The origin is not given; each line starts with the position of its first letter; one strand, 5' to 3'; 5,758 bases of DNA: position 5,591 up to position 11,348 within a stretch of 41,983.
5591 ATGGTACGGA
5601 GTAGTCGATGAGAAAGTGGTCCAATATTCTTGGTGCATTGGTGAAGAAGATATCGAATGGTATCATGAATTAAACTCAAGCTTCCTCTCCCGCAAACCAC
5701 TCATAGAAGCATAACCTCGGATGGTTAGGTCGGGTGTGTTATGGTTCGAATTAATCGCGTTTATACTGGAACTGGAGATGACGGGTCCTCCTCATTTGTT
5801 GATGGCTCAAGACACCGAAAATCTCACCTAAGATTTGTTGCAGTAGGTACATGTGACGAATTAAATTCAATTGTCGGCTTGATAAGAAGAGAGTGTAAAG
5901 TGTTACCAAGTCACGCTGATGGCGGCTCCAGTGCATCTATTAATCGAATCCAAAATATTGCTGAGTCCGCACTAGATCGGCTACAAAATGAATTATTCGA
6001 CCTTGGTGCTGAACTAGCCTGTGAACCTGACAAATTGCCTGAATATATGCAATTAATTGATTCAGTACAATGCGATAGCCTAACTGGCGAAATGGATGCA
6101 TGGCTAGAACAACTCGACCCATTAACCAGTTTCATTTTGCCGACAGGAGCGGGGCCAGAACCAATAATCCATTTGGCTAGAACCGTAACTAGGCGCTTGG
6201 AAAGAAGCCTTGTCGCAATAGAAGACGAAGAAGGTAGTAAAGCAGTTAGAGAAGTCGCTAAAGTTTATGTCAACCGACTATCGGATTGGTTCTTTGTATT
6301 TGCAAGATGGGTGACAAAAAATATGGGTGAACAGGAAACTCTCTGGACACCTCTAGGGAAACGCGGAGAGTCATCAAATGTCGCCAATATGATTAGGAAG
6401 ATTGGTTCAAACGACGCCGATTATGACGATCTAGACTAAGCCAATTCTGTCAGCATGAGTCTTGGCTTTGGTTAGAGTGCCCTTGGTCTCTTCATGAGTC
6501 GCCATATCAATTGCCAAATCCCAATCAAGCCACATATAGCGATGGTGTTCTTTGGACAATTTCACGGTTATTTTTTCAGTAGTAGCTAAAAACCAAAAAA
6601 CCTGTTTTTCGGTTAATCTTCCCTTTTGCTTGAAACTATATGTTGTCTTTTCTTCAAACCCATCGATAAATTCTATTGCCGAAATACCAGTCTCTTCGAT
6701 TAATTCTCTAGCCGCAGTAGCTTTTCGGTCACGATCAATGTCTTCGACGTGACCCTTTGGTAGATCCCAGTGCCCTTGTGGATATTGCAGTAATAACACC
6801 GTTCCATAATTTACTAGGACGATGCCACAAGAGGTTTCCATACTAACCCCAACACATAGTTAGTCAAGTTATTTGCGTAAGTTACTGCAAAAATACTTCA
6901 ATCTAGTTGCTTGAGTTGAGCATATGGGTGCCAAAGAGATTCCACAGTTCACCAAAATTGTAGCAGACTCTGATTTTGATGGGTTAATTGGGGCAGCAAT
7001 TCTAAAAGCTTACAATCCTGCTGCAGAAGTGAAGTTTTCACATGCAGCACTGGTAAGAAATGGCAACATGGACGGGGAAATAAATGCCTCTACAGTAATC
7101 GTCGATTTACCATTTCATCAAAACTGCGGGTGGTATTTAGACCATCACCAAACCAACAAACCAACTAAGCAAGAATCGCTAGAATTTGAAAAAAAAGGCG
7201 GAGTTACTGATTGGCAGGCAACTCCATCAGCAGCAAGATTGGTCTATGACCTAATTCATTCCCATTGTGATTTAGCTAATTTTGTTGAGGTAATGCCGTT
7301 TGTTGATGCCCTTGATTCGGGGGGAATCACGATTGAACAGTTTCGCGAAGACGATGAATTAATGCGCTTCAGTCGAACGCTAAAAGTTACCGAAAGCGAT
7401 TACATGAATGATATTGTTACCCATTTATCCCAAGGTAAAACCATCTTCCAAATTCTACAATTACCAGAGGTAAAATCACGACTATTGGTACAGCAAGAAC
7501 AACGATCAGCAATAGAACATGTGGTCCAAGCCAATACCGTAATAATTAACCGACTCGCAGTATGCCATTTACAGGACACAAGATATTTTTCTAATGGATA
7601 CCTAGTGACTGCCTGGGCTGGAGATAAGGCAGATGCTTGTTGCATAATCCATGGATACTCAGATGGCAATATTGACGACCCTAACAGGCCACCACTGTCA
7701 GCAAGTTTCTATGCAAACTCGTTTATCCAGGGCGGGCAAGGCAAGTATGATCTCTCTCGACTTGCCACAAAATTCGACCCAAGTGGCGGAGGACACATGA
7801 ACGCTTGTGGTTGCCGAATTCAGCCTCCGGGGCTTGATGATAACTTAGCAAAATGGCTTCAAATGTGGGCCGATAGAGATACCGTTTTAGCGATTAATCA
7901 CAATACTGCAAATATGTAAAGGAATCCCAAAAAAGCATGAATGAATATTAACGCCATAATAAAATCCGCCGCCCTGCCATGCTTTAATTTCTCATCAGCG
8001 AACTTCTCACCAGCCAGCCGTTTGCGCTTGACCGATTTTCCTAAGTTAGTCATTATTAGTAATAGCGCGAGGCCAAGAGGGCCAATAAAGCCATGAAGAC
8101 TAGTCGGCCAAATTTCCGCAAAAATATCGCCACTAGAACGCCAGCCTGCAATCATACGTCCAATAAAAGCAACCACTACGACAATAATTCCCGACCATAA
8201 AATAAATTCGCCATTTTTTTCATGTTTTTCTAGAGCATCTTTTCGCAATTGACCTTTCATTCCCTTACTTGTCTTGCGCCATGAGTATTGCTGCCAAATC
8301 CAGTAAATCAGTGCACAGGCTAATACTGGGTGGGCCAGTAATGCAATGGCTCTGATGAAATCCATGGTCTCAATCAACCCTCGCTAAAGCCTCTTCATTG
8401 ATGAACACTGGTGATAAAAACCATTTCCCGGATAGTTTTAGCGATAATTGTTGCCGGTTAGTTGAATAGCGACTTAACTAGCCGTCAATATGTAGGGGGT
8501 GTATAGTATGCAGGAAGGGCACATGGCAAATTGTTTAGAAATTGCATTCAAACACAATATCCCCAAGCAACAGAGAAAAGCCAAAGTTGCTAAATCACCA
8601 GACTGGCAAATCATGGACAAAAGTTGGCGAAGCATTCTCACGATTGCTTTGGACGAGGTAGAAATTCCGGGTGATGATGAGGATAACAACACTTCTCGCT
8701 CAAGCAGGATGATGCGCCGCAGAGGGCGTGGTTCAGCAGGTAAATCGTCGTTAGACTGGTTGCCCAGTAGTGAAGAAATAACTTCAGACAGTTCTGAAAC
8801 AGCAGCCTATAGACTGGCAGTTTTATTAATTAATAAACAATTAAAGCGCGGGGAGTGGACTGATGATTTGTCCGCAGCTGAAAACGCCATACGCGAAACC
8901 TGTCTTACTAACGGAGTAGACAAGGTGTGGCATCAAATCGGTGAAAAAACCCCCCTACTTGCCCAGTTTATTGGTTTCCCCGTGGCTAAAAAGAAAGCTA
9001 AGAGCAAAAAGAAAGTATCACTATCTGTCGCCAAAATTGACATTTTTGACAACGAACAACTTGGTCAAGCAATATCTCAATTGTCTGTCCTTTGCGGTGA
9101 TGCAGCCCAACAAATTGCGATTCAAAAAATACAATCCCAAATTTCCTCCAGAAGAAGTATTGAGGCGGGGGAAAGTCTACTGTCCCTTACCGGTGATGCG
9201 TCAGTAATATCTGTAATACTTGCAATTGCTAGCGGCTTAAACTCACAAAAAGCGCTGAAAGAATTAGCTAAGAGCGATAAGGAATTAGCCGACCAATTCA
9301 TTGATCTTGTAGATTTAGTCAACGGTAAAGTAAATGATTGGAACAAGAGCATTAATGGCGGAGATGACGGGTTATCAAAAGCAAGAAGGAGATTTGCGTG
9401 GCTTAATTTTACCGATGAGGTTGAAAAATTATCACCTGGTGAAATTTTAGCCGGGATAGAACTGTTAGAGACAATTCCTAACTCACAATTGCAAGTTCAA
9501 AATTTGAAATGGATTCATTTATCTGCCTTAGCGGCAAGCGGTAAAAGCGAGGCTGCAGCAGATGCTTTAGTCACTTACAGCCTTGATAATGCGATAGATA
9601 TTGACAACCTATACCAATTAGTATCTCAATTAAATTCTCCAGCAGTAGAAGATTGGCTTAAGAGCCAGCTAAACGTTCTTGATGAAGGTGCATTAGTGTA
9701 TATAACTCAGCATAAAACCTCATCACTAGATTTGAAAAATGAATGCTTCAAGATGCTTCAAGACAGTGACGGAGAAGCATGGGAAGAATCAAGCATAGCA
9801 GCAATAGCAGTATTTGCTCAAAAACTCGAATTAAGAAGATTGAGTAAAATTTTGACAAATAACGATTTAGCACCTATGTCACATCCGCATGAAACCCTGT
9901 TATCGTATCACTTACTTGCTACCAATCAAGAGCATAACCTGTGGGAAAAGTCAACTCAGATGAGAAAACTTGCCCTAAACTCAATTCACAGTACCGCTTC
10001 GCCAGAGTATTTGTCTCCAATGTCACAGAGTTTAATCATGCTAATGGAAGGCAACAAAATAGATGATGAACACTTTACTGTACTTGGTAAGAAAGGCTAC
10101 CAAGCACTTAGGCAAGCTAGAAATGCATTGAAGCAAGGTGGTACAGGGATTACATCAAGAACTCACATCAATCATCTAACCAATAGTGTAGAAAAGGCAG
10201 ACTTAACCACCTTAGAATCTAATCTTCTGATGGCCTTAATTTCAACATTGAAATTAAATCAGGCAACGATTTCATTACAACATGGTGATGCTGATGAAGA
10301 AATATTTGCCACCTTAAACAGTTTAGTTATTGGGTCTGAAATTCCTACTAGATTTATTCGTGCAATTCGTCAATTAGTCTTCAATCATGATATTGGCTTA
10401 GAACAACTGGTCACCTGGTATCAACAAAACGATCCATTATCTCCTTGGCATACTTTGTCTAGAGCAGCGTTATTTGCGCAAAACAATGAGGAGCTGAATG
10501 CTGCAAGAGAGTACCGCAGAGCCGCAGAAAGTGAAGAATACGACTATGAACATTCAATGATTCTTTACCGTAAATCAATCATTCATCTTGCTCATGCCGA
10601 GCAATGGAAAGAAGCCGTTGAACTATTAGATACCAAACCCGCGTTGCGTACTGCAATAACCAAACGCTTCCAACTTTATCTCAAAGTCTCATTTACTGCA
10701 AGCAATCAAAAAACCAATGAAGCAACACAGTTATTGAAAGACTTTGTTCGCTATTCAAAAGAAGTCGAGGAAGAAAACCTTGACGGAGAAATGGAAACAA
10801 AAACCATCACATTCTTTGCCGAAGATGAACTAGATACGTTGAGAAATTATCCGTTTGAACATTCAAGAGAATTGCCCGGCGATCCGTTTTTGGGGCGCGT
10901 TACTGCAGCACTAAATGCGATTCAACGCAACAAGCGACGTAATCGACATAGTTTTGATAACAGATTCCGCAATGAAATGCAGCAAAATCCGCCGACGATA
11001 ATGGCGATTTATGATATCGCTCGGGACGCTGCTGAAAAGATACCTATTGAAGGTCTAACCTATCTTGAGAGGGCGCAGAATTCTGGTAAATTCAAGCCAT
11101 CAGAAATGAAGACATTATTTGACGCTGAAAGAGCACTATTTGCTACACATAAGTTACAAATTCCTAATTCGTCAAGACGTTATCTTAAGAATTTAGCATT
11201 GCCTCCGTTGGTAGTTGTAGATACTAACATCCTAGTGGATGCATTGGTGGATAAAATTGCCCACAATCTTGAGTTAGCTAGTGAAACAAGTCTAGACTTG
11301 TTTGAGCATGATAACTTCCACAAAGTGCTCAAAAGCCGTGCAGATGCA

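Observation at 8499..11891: Orphan 1,130-aa helical-repeat protein ending in an SMG6/YlaK-style PIN nuclease domain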

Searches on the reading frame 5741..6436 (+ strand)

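Call 20: search_protein_families(library=pfam, proteins=[window:5741-6436:+], max_evalue=0.01)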
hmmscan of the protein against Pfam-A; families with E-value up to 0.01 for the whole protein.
window:5741-6436:+ (232 aa): 1 family
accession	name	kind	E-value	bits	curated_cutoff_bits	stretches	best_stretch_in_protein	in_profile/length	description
PF01923.23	Cob_adeno_trans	-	9e-45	153.2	24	1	7-191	1-171/171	Cobalamin adenosyltransferase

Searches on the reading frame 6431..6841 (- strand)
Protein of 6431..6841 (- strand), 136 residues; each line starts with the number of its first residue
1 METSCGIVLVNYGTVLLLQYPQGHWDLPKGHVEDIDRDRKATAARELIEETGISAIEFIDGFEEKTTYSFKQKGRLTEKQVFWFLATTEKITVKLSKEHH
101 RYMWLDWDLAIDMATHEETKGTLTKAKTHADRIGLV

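Call 20: search_protein_families(library=pfam, proteins=[window:6431-6841:-], max_evalue=0.01)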
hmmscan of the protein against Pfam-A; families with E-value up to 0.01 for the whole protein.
window:6431-6841:- (136 aa): 1 family
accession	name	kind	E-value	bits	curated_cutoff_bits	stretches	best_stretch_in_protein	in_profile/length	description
PF00293.34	NUDIX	-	3.1e-15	56.8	21.1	1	6-117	7-124/134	NUDIX domain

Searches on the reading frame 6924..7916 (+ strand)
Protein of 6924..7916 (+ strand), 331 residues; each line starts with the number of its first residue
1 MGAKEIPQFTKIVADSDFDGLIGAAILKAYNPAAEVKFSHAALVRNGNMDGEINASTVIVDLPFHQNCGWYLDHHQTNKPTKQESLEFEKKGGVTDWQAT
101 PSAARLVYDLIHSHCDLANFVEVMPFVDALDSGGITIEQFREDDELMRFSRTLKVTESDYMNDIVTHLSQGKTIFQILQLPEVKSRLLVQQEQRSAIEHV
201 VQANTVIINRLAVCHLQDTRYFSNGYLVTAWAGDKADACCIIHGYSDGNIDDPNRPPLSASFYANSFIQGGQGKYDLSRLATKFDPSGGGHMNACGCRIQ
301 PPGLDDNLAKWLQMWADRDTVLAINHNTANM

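Call 20: search_protein_families(library=pfam, proteins=[window:6924-7916:+], max_evalue=0.01)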
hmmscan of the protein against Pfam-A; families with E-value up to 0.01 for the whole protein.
window:6924-7916:+ (331 aa): 0 families

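Call 57: search_protein_families(library=pfam, proteins=[window:6924-7916:+], max_evalue=10)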
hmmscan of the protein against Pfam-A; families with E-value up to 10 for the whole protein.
window:6924-7916:+ (331 aa): 1 family
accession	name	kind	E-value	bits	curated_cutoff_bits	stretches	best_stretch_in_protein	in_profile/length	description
PF25789.1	TPR_NAA35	-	0.014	14.7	27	1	137-218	289-358/376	NAA35-like, TPR repeats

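Call 58: search_solved_structures(query=window:6924-7916:+, max_evalue=10, show_alignments=1)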
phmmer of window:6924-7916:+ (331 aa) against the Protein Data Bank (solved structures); distinct sequences matched with E-value up to 10: 2.
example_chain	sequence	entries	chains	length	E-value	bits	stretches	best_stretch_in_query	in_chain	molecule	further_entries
7d62_A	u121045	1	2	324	4.2e-11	45.7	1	11-231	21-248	PggH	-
8cgn_B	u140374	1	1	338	1.8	10.8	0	69-108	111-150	60S ribosomal protein L17-A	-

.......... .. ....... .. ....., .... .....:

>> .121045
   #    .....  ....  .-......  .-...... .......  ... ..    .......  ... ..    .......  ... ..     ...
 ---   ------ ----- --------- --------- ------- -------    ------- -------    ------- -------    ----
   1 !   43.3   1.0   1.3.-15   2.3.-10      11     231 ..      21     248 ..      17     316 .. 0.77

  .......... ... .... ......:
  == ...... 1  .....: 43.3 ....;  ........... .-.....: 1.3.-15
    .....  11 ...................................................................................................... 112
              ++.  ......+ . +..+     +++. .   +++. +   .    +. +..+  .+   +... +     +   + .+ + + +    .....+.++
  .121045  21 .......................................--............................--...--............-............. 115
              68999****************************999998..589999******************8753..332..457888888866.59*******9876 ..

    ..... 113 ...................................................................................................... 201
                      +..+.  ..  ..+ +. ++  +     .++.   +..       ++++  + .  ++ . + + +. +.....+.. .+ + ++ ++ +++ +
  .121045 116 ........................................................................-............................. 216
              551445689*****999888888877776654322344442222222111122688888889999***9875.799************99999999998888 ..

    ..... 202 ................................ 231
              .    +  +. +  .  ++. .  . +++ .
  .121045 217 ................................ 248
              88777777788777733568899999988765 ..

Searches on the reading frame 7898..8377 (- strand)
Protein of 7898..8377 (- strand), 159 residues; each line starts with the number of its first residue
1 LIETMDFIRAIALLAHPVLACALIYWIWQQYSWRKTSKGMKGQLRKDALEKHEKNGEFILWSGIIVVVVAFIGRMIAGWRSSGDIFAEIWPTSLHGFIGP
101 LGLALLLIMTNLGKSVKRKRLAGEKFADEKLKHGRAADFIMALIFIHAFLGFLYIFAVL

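Call 20: search_protein_families(library=pfam, proteins=[window:7898-8377:-], max_evalue=0.01)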
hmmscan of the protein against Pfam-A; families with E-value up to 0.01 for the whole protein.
window:7898-8377:- (159 aa): 0 families

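Call 57: search_protein_families(library=pfam, proteins=[window:7898-8377:-], max_evalue=10)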
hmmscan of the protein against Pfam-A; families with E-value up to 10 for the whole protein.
window:7898-8377:- (159 aa): 4 families
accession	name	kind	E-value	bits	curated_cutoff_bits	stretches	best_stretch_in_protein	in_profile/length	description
PF01292.26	Ni_hydr_CYTB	-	0.05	13.8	30.1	1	18-154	54-165/179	Prokaryotic cytochrome b561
PF04114.19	Gaa1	-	0.053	13.1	28.6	1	6-140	252-380/497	Gaa1-like, GPI transamidase component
PF05392.16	COX7B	-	0.064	13.4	27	1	45-71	27-53/79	Cytochrome C oxidase chain VIIB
PF09716.15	ETRAMP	-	0.43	11.1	29.1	1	47-74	42-69/81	Malarial early transcribed membrane protein (ETRAMP)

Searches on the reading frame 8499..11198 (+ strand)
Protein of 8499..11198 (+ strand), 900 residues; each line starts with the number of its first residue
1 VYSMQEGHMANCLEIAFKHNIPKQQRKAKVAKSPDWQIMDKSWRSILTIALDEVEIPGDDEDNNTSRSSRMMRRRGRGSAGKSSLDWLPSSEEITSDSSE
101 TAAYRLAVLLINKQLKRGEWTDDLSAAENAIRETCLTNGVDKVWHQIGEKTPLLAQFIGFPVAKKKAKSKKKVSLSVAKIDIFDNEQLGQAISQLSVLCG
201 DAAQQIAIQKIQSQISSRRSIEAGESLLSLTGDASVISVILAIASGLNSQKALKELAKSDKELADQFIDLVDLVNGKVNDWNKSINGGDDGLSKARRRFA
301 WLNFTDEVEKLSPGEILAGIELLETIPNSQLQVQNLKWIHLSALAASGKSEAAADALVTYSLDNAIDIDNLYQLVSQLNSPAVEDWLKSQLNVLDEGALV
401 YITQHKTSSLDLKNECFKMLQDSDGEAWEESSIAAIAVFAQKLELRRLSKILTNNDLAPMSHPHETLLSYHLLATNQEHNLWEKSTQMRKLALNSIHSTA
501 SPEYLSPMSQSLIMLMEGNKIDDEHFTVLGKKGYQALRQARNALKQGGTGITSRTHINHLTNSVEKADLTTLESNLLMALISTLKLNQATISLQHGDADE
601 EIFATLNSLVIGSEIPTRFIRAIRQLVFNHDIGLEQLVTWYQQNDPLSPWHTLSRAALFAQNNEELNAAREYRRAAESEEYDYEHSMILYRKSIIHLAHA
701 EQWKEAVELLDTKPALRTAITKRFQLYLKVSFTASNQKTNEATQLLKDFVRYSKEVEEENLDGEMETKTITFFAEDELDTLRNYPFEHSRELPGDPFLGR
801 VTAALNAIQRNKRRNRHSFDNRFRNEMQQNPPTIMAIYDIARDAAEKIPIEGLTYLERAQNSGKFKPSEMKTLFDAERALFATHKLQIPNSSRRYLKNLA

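Call 4: search_protein_families(library=pfam, proteins=[window:8499-11198:+], max_evalue=10)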
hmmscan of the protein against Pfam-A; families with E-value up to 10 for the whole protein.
window:8499-11198:+ (900 aa): 1 family
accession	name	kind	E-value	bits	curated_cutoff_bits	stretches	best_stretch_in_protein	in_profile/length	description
PF20680.3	DUF6817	-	0.18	12.4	25.2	1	455-499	5-46/85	Domain of unknown function (DUF6817)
